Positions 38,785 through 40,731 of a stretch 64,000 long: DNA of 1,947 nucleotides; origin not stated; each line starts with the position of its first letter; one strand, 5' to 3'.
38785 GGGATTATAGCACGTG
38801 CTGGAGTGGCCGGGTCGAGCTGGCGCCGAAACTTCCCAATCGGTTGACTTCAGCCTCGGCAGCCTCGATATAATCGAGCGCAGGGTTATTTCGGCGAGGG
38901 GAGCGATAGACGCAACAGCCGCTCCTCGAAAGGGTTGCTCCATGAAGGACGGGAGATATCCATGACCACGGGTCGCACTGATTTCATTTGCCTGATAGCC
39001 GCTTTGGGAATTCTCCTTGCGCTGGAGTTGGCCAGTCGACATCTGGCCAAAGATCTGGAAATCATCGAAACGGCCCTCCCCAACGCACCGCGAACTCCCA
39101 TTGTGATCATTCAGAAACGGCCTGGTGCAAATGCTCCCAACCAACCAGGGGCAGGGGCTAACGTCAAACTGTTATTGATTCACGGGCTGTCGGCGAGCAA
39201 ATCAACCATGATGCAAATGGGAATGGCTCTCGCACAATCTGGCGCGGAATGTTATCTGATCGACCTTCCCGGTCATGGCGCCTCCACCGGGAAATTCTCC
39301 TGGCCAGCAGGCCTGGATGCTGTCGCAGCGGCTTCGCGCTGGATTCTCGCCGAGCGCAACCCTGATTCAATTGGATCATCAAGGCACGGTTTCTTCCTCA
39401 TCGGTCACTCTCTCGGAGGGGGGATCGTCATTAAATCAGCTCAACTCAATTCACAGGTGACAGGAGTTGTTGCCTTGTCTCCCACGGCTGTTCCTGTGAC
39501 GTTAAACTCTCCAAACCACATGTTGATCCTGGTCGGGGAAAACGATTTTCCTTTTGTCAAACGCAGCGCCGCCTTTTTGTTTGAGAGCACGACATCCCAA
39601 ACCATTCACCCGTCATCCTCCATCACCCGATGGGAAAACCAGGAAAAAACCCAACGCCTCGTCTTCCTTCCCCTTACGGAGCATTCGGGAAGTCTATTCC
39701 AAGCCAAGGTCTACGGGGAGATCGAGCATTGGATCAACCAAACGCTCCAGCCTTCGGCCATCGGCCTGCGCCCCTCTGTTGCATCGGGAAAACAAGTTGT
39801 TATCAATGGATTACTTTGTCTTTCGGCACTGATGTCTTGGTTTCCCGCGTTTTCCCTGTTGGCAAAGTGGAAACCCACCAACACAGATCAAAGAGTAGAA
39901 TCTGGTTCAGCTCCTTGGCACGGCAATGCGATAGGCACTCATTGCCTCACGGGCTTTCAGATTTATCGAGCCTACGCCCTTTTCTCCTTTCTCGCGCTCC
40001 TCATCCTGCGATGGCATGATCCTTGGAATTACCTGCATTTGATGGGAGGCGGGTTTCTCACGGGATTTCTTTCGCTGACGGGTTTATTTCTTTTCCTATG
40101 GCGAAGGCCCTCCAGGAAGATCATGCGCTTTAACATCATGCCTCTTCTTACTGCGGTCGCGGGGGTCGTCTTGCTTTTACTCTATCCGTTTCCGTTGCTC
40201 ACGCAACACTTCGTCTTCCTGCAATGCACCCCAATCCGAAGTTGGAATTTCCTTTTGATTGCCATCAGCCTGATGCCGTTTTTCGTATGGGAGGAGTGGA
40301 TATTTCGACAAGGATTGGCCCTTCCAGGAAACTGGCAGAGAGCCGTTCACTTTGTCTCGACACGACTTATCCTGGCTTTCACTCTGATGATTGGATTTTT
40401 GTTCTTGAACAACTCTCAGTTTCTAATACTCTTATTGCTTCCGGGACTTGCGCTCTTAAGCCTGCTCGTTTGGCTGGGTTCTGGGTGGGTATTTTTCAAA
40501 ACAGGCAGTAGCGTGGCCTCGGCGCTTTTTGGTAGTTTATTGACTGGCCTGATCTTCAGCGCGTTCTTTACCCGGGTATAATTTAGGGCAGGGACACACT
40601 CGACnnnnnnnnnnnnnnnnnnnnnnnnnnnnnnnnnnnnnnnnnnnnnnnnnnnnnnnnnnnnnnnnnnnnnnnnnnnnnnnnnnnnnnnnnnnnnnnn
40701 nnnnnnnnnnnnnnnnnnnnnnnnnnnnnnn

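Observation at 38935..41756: Alpha/beta-hydrolase fused to a CPBP intramembrane protease, co-oriented with a geranylgeranyl reductase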

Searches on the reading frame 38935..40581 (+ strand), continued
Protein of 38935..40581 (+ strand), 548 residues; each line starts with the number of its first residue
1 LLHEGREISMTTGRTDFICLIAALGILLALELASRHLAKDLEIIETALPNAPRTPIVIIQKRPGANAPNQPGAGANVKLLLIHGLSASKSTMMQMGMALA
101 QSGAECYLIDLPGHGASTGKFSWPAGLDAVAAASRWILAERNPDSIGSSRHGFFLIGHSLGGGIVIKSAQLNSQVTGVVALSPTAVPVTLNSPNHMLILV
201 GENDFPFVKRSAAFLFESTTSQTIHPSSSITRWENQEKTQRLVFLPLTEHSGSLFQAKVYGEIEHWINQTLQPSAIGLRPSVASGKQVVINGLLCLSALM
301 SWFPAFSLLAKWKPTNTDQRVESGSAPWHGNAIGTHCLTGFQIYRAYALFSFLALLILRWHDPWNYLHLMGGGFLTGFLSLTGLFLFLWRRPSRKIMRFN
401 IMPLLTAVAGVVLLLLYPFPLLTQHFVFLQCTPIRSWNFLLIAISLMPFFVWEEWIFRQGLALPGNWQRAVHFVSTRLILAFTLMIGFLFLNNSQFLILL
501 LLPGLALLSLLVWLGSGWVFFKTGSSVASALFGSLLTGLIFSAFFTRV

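Call 23: predict_structure(alignment_id=A1)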
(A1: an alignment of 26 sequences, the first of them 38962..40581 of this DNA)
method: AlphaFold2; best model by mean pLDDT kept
length: 539 residues; sequences in the alignment: 26
mean_pLDDT: 84.8   pTM: 0.86
mean pLDDT of the five models: 84.8, 83.7, 83.4, 82.9, 82.3
residues with pLDDT >= 90: 293; 70-90: 167; 50-70: 45; < 50: 34
segments of 3 or more residues with pLDDT < 50: 58-65, 134-139, 307-325
pLDDT, mean of each block of 10 residues (from residue 1): 80 95 91 88 81 66 62 84 89 91 87 92 92 52 88 95 94 93 94 88 94 76 90 90 74 91 72 73 93 94 61 43 59 94 95 91 92 96 83 93 91 80 81 96 91 82 93 87 66 84 94 93 95 85
secondary structure, 60 per line:
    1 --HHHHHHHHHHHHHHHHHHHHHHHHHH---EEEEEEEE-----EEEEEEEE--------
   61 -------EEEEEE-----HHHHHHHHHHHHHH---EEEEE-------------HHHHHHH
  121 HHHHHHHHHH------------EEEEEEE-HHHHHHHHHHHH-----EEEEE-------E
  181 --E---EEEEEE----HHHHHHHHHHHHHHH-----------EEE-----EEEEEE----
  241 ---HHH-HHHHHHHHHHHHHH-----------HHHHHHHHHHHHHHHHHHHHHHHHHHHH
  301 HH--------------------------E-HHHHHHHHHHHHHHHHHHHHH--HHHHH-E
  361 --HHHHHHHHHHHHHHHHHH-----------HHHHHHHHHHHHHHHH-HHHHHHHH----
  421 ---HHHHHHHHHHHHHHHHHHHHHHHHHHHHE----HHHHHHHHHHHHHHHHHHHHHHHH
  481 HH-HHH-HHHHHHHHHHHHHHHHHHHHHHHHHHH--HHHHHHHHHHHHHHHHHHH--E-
elements in order: H3-28 E32-39 E45-52 E68-73 H79-92 E96-100 H114-130 E143-149 H151-162 E168-172 E187-192 H197-211 E223-225 E231-236 H248-261 H273-302 H331-351 H354-358 H363-380 H392-407 H409-416 H424-451 H457-482 H488-514 H517-535

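Call 28: search_protein_families(library=pfam, alignment_id=A3, max_evalue=0.01)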
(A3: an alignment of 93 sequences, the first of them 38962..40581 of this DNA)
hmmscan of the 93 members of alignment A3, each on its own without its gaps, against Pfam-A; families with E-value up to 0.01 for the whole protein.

A. member 1, window:38962-40581:+ (539 aa): 5 families
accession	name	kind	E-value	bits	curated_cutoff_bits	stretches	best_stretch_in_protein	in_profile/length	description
PF12146.15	Hydrolase_4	-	9.8e-14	51.7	27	1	70-179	7-114/239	Serine aminopeptidase, S33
PF12697.13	Abhydrolase_6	-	1.8e-13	52.1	26.3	1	70-197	1-106/217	Alpha/beta hydrolase family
PF00561.26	Abhydrolase_1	-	1.7e-10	41.4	25.8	1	70-188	3-109/245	alpha/beta hydrolase fold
PF07859.19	Abhydrolase_3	-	0.0022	18.2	25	1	113-175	44-109/210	alpha/beta hydrolase fold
PF12695.13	Abhydrolase_5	-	0.0055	16.9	27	0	142-195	57-111/164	Alpha/beta hydrolase family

B. families by the number of members that match (of 93 scanned): 25 families
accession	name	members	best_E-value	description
PF12146.15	Hydrolase_4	82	2.3e-18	Serine aminopeptidase, S33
PF12697.13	Abhydrolase_6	81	6.3e-20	Alpha/beta hydrolase family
PF00561.26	Abhydrolase_1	80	1e-17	alpha/beta hydrolase fold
PF12740.14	PETase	26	8.6e-07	PET hydrolase-like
PF00756.26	Esterase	24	6.4e-05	Putative esterase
PF00975.26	Thioesterase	21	9.9e-05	Thioesterase domain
PF06342.18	DUF1057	15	1.4e-10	Alpha/beta hydrolase of unknown function (DUF1057)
PF07819.20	PGAP1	15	4.4e-05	PGAP1-like alpha/beta domain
PF02230.22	Abhydrolase_2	13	3.3e-05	Phospholipase/Carboxylesterase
PF20408.4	Abhydrolase_11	12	2.1e-06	Alpha/beta hydrolase domain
PF01738.24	DLH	11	6.6e-05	Dienelactone hydrolase family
PF07859.19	Abhydrolase_3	10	0.00025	alpha/beta hydrolase fold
PF03403.19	PAF-AH_p_II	4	0.00049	Platelet-activating factor acetylhydrolase, isoform II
PF12695.13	Abhydrolase_5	4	0.00054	Alpha/beta hydrolase family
PF06821.19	Ser_hydrolase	4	0.0041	Serine hydrolase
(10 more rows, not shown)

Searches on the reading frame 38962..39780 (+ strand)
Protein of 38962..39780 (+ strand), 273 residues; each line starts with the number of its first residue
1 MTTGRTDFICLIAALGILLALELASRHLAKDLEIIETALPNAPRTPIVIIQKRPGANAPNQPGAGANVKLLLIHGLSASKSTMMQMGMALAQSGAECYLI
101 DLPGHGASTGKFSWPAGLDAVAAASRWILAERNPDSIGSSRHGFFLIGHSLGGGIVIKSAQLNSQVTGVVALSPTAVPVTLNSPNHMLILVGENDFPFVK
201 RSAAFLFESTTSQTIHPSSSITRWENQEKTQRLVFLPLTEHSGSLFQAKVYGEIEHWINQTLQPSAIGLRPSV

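Call 26: search_solved_structures(query=window:38962-39780:+, max_evalue=0.001, show_alignments=2)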
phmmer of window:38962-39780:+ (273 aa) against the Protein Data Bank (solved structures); distinct sequences matched with E-value up to 0.001: 5.
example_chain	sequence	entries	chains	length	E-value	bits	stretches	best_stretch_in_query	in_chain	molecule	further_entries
6qe2_A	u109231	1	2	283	2.7e-06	30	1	70-190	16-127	Monoacylglycerol lipase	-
7zr3_A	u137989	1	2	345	0.00031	23.3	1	109-171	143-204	EH0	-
9lf7_A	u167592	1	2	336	0.00034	23.2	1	99-193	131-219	Poc14_A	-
7xrh_A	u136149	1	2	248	0.00044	22.8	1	70-176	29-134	Cinnamoyl esterase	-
8cmv_A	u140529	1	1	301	0.00084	21.9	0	74-198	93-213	Leaf-branch compost cutinase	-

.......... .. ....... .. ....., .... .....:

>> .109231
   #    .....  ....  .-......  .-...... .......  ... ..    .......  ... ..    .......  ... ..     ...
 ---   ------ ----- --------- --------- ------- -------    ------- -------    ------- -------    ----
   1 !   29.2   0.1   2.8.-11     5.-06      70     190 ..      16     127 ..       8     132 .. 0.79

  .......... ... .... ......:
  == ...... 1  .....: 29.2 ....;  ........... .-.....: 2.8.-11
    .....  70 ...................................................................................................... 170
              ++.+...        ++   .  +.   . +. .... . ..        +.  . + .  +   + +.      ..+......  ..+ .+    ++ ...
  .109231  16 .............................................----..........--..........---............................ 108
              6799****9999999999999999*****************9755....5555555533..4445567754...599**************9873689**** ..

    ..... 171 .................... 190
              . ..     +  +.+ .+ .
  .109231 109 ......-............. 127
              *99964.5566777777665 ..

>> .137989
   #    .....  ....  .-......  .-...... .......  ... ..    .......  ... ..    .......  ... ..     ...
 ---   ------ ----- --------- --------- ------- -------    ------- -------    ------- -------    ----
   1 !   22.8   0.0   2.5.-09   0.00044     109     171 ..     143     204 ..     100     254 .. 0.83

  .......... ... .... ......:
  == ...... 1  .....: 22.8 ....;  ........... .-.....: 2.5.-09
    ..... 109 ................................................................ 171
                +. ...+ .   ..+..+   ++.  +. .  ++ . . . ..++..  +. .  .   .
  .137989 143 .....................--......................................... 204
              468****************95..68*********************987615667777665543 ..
